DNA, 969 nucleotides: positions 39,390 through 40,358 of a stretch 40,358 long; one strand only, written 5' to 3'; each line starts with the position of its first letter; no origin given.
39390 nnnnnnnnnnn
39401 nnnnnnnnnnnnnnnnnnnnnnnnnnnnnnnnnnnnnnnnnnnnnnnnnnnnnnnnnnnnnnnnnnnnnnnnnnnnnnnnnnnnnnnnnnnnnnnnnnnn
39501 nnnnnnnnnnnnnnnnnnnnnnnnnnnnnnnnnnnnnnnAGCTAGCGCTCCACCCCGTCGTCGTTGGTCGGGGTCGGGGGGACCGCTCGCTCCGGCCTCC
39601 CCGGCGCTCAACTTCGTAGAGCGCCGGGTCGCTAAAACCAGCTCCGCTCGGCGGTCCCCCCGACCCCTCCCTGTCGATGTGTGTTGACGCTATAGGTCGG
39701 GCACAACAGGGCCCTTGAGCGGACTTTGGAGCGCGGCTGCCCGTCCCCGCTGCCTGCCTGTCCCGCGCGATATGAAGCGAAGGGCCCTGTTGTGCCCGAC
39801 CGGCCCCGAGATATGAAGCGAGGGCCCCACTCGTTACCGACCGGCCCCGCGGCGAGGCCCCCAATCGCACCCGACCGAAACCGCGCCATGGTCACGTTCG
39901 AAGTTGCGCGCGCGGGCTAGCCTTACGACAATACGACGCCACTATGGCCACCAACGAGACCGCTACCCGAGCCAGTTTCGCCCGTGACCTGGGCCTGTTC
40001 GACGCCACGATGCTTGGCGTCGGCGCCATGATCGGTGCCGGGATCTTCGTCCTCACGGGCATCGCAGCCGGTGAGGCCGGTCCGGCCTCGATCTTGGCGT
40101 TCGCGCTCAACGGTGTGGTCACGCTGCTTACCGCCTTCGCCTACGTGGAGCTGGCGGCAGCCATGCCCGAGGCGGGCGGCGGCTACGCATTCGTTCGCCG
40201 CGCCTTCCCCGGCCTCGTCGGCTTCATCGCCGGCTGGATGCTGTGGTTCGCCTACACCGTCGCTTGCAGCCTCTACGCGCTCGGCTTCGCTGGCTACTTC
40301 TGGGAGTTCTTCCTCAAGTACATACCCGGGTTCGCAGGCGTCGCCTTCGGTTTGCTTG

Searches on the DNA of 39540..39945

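Call 20: search_rna_families(source=window, start=39540, end=39945, threshold=evalue, max_evalue=10)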
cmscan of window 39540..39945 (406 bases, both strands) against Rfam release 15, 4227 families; matches with E-value up to 10: 3.
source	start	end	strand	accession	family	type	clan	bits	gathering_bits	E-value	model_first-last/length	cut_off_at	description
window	39575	39692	-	RF01672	P2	Gene; sRNA;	-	23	80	0.086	1-138/138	no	Psudomonas sRNA P2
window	39575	39632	+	RF00457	IRES_mnt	Cis-reg; IRES;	-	11.7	100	1.1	101-161/203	no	Mnt IRES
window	39768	39842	+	RF01144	sR17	Gene; snRNA; snoRNA; CD-box;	-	10.6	36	6.6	1-55/55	no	Small nucleolar RNA sR17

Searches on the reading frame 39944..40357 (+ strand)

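Call 17: search_protein_families(library=pfam, proteins=[window:39944-40357:+], max_evalue=0.01)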
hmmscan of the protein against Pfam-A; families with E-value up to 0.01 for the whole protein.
window:39944-40357:+ (138 aa): 2 families
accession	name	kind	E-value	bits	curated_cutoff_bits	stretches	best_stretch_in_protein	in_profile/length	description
PF13520.12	AA_permease_2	-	4.3e-17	62.6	27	1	16-123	1-107/427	Amino acid permease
PF00324.27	AA_permease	-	2.7e-13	49.9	24.6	1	21-125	2-109/470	Amino acid permease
